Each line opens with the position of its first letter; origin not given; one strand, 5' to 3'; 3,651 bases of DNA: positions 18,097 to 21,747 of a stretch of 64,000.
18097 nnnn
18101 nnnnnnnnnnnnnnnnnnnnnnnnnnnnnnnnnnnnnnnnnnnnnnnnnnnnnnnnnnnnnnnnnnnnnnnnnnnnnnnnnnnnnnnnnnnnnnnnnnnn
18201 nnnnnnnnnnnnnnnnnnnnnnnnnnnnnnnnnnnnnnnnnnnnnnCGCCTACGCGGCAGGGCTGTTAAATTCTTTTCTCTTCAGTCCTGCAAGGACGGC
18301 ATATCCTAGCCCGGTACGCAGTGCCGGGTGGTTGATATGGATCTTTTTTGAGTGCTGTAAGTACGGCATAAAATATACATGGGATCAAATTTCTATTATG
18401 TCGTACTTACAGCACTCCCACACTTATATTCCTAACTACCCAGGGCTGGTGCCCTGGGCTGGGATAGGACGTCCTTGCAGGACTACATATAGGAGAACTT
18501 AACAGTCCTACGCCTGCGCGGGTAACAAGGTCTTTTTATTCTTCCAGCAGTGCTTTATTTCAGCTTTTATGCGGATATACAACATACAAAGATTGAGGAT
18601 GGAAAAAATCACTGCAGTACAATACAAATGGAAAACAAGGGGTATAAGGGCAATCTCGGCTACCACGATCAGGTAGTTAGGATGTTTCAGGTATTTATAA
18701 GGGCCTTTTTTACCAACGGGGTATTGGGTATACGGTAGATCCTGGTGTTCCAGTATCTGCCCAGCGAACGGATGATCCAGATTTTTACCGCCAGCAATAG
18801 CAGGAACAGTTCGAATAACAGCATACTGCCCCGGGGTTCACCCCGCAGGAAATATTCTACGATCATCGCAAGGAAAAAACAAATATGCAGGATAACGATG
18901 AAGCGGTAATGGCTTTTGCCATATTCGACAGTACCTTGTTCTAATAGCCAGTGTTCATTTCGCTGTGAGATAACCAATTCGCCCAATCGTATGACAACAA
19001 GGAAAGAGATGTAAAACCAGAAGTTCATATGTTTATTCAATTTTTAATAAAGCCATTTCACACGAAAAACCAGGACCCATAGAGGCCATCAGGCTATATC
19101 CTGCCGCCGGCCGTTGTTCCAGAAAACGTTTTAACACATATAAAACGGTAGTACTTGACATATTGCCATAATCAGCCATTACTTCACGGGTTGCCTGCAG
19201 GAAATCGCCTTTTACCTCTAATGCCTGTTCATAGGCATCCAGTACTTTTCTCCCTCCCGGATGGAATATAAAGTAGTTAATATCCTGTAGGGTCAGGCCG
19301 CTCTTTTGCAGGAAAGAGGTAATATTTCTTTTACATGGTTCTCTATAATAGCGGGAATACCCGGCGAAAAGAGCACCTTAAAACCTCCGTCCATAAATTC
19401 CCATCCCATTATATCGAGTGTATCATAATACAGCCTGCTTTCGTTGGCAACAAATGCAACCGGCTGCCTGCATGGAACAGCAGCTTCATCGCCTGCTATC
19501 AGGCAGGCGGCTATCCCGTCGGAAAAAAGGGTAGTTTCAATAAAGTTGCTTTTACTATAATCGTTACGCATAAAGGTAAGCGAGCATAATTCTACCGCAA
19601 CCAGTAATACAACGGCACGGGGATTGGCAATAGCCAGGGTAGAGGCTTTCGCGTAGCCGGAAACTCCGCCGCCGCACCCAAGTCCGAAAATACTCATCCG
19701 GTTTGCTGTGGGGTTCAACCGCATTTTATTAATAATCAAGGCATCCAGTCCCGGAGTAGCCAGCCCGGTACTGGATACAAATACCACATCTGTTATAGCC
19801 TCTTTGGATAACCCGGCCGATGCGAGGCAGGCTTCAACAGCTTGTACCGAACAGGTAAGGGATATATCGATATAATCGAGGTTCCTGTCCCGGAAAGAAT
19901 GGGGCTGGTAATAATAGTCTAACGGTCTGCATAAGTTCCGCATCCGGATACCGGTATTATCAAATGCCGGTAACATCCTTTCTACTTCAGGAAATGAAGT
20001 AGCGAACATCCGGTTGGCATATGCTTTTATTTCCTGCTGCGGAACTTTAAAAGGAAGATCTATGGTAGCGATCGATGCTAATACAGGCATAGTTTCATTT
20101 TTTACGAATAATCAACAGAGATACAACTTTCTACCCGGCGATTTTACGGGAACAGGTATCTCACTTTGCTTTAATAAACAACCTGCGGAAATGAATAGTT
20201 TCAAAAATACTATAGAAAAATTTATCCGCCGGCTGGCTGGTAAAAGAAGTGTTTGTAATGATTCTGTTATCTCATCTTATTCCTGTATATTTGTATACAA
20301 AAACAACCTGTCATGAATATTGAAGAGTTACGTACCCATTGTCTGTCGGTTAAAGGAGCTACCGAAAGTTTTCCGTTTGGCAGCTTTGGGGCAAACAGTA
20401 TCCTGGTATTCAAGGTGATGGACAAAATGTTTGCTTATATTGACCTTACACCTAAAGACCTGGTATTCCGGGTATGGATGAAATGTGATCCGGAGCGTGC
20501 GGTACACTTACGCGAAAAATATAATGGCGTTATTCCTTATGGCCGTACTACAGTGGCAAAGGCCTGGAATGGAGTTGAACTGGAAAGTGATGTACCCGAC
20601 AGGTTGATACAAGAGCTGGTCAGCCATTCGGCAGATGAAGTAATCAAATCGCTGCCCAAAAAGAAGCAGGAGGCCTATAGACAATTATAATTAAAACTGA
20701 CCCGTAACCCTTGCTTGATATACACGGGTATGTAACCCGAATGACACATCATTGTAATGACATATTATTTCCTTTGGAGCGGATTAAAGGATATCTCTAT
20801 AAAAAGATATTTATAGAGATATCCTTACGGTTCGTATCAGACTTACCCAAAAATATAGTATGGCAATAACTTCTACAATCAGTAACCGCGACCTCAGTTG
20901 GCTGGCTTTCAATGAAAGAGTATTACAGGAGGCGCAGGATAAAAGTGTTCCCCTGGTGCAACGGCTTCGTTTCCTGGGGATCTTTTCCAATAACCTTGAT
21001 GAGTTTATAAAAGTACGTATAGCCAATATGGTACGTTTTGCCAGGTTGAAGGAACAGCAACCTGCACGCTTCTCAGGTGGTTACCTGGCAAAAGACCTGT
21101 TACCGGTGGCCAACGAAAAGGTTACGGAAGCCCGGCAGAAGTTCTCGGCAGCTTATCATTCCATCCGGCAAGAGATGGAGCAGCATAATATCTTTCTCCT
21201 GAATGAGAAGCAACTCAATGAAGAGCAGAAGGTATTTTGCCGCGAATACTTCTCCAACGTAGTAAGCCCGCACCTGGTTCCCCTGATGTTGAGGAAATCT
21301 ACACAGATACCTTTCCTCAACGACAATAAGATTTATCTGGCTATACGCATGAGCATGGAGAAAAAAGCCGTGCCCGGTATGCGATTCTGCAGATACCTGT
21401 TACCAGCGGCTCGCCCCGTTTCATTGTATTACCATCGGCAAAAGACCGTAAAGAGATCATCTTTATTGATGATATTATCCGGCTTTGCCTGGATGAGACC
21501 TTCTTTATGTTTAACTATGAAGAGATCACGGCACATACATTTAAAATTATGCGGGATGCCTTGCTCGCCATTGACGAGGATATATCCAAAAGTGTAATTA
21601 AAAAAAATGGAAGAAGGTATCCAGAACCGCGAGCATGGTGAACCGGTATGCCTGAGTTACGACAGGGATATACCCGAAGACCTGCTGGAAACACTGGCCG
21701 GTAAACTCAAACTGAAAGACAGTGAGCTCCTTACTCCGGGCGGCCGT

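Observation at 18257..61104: Family B: 255-270-bp elements with conserved multi-hairpin architecture, compensatory base-pair changes and strand-consistent G-U wobbles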

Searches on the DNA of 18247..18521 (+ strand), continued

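Call 67: search_with_rna_model(model_id=R1, sources=[L021, L022, L024, L027, L028, L029, L030, L031, L033, L034, L035, L036, L037, L039, L040, L041, L042, L043, L044, L045, L046, L047, L048, L049, L050, L051, L052, L053, L054, L055, L056, L057, L058, L059, L061, L062, L063, L064, L065, L066, L067, L068, L069, L070, L071, L072, L073, L074, L075, L076, L077, L078, L079, L080, L081, L083, L084, L085, L086, L087, L088, L089, L090, L091, L092, L093, L094, L095, L096, L097, L098, L099, L100, L102, L103, L104, L105, L106, L013], max_evalue=1e-7, make_alignment=true)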
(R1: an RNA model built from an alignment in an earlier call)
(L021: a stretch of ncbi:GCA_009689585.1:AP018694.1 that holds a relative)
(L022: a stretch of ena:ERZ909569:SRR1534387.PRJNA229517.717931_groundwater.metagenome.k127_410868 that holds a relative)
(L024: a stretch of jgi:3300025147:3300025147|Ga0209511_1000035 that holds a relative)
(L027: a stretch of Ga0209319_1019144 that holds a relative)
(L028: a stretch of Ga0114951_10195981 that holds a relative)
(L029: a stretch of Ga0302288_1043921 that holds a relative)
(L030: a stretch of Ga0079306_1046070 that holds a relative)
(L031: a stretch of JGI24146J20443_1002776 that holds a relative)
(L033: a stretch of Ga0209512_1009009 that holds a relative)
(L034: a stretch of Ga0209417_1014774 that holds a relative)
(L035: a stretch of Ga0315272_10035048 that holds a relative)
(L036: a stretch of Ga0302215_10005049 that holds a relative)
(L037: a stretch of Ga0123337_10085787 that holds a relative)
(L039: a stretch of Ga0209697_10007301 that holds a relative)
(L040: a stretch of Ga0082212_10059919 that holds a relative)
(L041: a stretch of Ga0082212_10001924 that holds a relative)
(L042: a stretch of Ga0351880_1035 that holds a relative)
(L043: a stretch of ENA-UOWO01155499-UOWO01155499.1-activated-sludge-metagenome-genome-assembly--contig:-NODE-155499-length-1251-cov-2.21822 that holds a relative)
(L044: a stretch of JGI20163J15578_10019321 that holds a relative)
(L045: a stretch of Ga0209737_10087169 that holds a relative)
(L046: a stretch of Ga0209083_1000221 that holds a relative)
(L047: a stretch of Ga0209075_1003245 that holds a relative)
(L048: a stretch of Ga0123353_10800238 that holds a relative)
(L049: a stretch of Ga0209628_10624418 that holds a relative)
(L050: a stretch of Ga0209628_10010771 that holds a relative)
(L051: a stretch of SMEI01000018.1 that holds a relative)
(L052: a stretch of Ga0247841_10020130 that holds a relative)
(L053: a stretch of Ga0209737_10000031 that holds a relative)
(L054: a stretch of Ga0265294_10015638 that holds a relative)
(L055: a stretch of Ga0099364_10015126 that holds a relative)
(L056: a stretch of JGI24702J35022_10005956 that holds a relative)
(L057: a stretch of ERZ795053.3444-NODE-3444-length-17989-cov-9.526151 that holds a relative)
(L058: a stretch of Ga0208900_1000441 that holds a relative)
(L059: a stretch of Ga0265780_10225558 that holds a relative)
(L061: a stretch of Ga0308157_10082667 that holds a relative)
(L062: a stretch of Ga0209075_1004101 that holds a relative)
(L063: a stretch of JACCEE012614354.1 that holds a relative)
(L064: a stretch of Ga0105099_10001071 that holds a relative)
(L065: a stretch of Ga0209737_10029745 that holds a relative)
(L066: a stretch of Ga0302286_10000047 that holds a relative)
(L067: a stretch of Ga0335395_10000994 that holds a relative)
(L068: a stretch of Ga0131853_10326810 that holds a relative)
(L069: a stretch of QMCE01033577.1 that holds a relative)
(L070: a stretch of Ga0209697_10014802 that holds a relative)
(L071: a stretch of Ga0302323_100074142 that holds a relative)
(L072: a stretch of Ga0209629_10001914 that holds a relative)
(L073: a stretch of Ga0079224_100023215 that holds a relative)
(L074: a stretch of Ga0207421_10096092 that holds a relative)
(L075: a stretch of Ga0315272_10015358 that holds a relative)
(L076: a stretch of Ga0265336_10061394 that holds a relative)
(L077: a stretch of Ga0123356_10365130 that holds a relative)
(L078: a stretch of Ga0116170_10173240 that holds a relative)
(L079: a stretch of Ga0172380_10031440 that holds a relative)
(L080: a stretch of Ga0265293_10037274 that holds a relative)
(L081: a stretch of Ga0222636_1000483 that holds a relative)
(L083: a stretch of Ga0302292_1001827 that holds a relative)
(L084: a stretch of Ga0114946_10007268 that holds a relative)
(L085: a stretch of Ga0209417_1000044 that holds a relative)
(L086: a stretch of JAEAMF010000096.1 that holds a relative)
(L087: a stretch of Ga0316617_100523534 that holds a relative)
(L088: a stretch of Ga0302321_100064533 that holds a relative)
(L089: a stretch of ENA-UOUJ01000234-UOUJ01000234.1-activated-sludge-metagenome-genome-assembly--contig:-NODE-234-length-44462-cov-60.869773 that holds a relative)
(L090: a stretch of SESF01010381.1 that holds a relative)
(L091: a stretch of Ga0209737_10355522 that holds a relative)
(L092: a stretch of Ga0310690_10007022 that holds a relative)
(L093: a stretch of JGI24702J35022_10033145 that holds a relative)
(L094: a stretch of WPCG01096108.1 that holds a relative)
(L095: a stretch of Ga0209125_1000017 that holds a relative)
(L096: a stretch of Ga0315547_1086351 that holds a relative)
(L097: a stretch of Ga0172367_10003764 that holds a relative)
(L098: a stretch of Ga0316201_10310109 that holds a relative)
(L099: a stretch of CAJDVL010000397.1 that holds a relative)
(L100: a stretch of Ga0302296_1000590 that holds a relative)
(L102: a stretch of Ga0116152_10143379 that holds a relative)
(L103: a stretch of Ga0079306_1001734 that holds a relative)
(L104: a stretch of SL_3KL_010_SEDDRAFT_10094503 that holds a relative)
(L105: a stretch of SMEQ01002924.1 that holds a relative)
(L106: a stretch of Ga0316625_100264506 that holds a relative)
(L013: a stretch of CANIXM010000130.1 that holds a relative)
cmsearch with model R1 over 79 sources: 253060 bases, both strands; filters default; matches with E-value up to 1e-7: 154.
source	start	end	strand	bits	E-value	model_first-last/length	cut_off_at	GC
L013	4518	4614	+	82.5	4.3e-16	1-95/95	no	0.43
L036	2454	2548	+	80.5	1.2e-15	1-95/95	no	0.39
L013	5249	5345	+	80.5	1.2e-15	1-95/95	no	0.43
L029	1001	1094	+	80.2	1.4e-15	1-95/95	no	0.4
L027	702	796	-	78.6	3.3e-15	1-95/95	no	0.42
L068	301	394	-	77.5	5.6e-15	1-95/95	no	0.49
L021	3453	3547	+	76.9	7.8e-15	1-95/95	no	0.46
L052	821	916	-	75.8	1.4e-14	1-95/95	no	0.41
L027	1277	1370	-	73.4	4.7e-14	1-95/95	no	0.39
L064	1901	1994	-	73.3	5e-14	1-95/95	no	0.46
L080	2451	2545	+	73.1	5.6e-14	1-95/95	no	0.53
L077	776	871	-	71.1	1.6e-13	1-95/95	no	0.45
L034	1184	1280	-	71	1.6e-13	1-95/95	no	0.39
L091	1217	1314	+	70.9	1.7e-13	1-95/95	no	0.48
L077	1365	1460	+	69.1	4.4e-13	1-95/95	no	0.43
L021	2891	2983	-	68.9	4.7e-13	1-95/95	no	0.44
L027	1577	1669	-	68.4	6.2e-13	1-95/95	no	0.43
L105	698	791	+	68.3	6.7e-13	1-95/95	no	0.48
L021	2720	2814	+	68.2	6.8e-13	1-95/95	no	0.42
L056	2470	2564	+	68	7.6e-13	1-95/95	no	0.46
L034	1750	1844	+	67.9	8.2e-13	1-95/95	no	0.43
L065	966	1061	+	66.9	1.3e-12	1-95/95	no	0.5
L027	1414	1511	+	66.7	1.5e-12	1-95/95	no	0.51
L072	1853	1951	-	66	2.2e-12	1-95/95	no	0.41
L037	612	706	+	65.8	2.4e-12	1-95/95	no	0.53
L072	2451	2549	+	65.6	2.6e-12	1-95/95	no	0.49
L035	1698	1794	-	65.3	3.1e-12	1-95/95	no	0.45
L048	969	1065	+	64.1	5.8e-12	1-95/95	no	0.42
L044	1660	1755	-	64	6e-12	1-95/95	no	0.42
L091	625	720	-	63.8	6.8e-12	1-95/95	no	0.48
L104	1230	1325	-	63.3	8.7e-12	1-95/95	no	0.5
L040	1701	1796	+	62.9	1e-11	1-95/95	no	0.46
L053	1809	1903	+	62.8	1.1e-11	1-95/95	no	0.41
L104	339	434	-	62.8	1.1e-11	1-95/95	no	0.5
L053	1704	1798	-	62.5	1.3e-11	1-95/95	no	0.41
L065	341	438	-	62.5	1.3e-11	1-95/95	no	0.51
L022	2732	2844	-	62.1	1.6e-11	1-95/95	no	0.42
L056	2900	2997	-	62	1.7e-11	1-95/95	no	0.49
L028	24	134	+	61.9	1.8e-11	1-95/95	no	0.39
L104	471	565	-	61.7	2e-11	1-95/95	no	0.54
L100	2586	2682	-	61.6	2.1e-11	1-95/95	no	0.47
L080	1893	1991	-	61.4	2.3e-11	1-95/95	no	0.46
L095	2660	2756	-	61.1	2.8e-11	1-95/95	no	0.46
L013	4652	4747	-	60.8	3.1e-11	1-95/95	no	0.45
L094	345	440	-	60.3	4.1e-11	1-95/95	no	0.51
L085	1895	1992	-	60.1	4.5e-11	1-95/95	no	0.48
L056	3102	3200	+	60.1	4.6e-11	1-95/95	no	0.4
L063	419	516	-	60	4.7e-11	1-95/95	no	0.42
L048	405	501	-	59.9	5.1e-11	1-95/95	no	0.38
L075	1755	1850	+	59.7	5.6e-11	1-95/95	no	0.45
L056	1892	1987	-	59.6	5.8e-11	1-95/95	no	0.44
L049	146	241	-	59.1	7.7e-11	1-95/95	no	0.4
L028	187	283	-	59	8.2e-11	1-95/95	no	0.37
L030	1202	1296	+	58.5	1e-10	1-95/95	no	0.52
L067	2455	2549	+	58.5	1e-10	1-95/95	no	0.43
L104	1493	1588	-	58.1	1.2e-10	1-95/95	no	0.5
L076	927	1021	-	58.1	1.3e-10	1-95/95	no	0.53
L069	1715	1809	-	57.9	1.4e-10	1-95/95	no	0.48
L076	18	114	-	57.9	1.4e-10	1-95/95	no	0.45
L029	426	535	-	57.9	1.4e-10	1-95/95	no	0.5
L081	1893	1988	-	57.7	1.5e-10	1-95/95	no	0.38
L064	2450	2542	+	57.7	1.5e-10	1-95/95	no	0.46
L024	3598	3707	-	57.7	1.6e-10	1-95/95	no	0.44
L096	248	342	-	57.4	1.8e-10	1-95/95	no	0.37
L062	1889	1983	-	57.3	1.9e-10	1-95/95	no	0.41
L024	3454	3564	+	56.8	2.5e-10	1-95/95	no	0.5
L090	1774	1866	+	56.8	2.5e-10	1-95/95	no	0.48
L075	1893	1992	-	56.7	2.6e-10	1-95/95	no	0.46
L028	839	949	+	56.5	2.9e-10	1-95/95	no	0.47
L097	1898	1992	-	56.3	3.2e-10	1-95/95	no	0.45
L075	2450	2547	+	56.2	3.3e-10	1-95/95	no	0.47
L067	3724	3818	+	56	3.7e-10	1-95/95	no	0.45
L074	618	715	-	55.9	3.9e-10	1-95/95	no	0.46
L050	1832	1926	-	55.8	4.1e-10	1-95/95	no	0.44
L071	770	864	-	55.8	4.1e-10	1-95/95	no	0.47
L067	1361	1455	+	55.7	4.4e-10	1-95/95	no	0.46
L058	2450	2542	+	55.7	4.4e-10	1-95/95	no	0.52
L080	2704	2824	-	55.6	4.6e-10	1-95/95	no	0.45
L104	1055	1151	+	55.6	4.7e-10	1-95/95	no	0.56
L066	1896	1993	-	55.5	4.8e-10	1-95/95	no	0.49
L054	1891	1991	-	55.4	5.1e-10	1-95/95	no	0.48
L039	1288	1384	+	55.3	5.2e-10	1-95/95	no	0.43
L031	2453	2564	+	55.2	5.8e-10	1-95/95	no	0.49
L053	2496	2587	+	55.1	5.9e-10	1-95/95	no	0.37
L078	261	356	-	55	6.3e-10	1-95/95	no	0.48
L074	72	169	-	55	6.4e-10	1-95/95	no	0.47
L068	855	948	+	54.9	6.7e-10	1-95/95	no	0.53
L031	1875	1984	-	54.8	7e-10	1-95/95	no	0.49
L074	265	362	-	54.7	7.2e-10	1-95/95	no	0.46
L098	836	927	+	54.7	7.4e-10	1-95/95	no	0.53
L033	1900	1993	-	54.6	7.8e-10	1-95/95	no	0.41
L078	813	908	+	54.4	8.5e-10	1-95/95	no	0.55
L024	2874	2983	-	54.3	9e-10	1-95/95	no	0.46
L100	1754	1850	-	54.1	9.9e-10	1-95/95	no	0.49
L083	1895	1992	-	54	1e-09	1-95/95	no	0.44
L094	898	993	+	53.9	1.1e-09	1-95/95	no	0.54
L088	201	294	-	53.9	1.1e-09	1-95/95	no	0.48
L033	1531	1623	+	53.6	1.3e-09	1-95/95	no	0.47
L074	812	909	-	53.5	1.3e-09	1-95/95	no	0.47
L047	678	773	+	53.3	1.5e-09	1-95/95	no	0.34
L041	1878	1974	-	53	1.8e-09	1-95/95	no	0.37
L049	731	828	+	53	1.8e-09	1-95/95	no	0.45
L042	1181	1275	-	52.9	1.8e-09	1-95/95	no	0.48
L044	1547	1641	+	52.6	2.1e-09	1-95/95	no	0.52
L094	231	326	+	52.5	2.2e-09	1-95/95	no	0.56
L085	2450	2545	+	52.5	2.2e-09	1-95/95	no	0.45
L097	2450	2547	+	52.5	2.3e-09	1-95/95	no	0.51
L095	1895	1992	-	52.5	2.3e-09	1-95/95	no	0.47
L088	758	853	+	52.5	2.3e-09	1-95/95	no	0.45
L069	2267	2362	+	52.5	2.3e-09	1-95/95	no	0.47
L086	2454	2544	+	52.4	2.3e-09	1-95/95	no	0.45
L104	1361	1456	-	52.4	2.4e-09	1-95/95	no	0.48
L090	1955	2049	-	52.2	2.6e-09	1-95/95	no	0.48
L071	1590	1684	-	52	3e-09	1-95/95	no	0.51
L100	2455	2550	+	51.8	3.3e-09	1-95/95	no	0.46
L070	680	774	+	51.7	3.4e-09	1-95/95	no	0.49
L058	2751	2846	-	51.6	3.6e-09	1-95/95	no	0.45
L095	2450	2547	+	51.4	4e-09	1-95/95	no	0.5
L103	1896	1992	-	51.2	4.3e-09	1-95/95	no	0.43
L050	2451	2544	+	51.1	4.7e-09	1-95/95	no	0.46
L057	1898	1994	-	50.9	5.3e-09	1-95/95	no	0.4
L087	687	785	+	50.7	5.7e-09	1-95/95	no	0.56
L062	2451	2546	+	50.5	6.2e-09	1-95/95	no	0.43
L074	1367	1464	+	50.5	6.5e-09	1-95/95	no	0.51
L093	1877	1956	-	50.4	6.6e-09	1-95/95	no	0.49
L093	2451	2547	+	50.4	6.7e-09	1-95/95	no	0.44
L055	1891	1987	-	50.3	7e-09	1-95/95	no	0.44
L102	801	894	+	50.2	7.3e-09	1-95/95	no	0.48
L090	2040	2131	+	50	8.1e-09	1-95/95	no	0.45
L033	1665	1757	+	50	8.1e-09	1-95/95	no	0.48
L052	1373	1471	+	49.9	8.8e-09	1-95/95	no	0.41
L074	458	555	-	49.8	9e-09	1-95/95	no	0.48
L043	927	1023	+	49.8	9.2e-09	1-95/95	no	0.47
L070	124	222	-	49.7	9.8e-09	1-95/95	no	0.48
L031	2750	2862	+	49.3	1.2e-08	1-95/95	no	0.5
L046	2619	2714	-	49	1.3e-08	1-95/95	no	0.45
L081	2457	2552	+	48.7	1.6e-08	1-95/95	no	0.46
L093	1614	1692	-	48.3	2e-08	1-95/95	no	0.56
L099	737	834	+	48.1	2.2e-08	1-95/95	no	0.48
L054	2618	2716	-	47.7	2.7e-08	1-95/95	no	0.48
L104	138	234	+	47.5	3e-08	1-95/95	no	0.58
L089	3170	3262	+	47.4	3.2e-08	1-95/95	no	0.56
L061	1140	1240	-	47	3.8e-08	1-95/95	no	0.44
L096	804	899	+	47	3.8e-08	1-95/95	no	0.43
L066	2450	2548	+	47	3.9e-08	1-95/95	no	0.52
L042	1737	1831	+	46.8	4.2e-08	1-95/95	no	0.52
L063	974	1070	+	46.7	4.5e-08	1-95/95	no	0.54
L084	4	91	+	46.4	5.3e-08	9-95/95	no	0.56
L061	774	866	+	46.1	6.1e-08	1-95/95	no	0.47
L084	786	880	+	46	6.4e-08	1-95/95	no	0.59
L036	1879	1988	-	45.6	7.8e-08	1-95/95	no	0.45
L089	2455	2545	+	45.5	8.5e-08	1-95/95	no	0.52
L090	1224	1317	-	45.4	8.9e-08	1-95/95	no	0.46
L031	1715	1827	+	45.3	9.3e-08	1-95/95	no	0.5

Alignment A4: 150 matches aligned to the model, 164 columns, each read 5' to 3' on its own strand. Consensus structure (alignment columns), stored with it:
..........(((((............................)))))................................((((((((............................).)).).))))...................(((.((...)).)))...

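Call 85: search_dna_similar(query=window:18247-18521:-, collection=plasmids, mode=distant, max_evalue=0.001, max_rows=15)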
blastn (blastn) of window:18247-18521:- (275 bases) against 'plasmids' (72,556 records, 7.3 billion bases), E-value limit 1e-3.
No match.

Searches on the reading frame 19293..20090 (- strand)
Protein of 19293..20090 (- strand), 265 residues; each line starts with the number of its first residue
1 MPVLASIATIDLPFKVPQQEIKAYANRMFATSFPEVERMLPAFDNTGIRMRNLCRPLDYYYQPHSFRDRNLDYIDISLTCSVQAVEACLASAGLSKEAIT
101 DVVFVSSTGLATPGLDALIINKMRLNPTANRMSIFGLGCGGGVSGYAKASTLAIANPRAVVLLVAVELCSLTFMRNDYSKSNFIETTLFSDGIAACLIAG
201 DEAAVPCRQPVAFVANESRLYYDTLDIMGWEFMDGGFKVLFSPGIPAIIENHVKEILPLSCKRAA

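Call 15: search_protein_families(library=pfam, proteins=[window:19293-20090:-])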
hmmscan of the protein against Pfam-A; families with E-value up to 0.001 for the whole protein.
window:19293-20090:- (265 aa): 2 families
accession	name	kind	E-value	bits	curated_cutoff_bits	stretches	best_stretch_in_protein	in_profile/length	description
PF00195.25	Chal_sti_synt_N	-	6.9e-19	68.6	27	1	81-201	103-224/225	Chalcone and stilbene synthases, N-terminal domain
PF08392.18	FAE1_CUT1_RppA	-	1.1e-09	38.4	27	1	82-202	88-207/290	FAE1/Type III polyketide synthase-like protein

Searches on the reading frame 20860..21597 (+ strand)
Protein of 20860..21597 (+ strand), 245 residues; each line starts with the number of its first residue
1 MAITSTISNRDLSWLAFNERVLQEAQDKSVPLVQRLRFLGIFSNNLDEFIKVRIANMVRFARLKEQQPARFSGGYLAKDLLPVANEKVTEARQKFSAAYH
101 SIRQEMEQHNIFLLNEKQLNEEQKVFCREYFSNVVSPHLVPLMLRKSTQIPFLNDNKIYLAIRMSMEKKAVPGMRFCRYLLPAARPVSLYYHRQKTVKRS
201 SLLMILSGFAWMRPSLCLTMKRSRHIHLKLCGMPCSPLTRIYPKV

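Call 15: search_protein_families(library=pfam, proteins=[window:20860-21597:+])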
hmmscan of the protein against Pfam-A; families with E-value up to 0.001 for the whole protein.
window:20860-21597:+ (245 aa): 2 families
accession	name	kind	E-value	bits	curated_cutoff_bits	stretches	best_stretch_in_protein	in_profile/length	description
PF13089.11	PP_kinase_N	-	1.7e-29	102.7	23.8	1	8-113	2-106/107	Polyphosphate kinase N-terminal domain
PF02503.22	PP_kinase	-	9.3e-09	35.7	31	1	122-169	1-48/183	Polyphosphate kinase middle domain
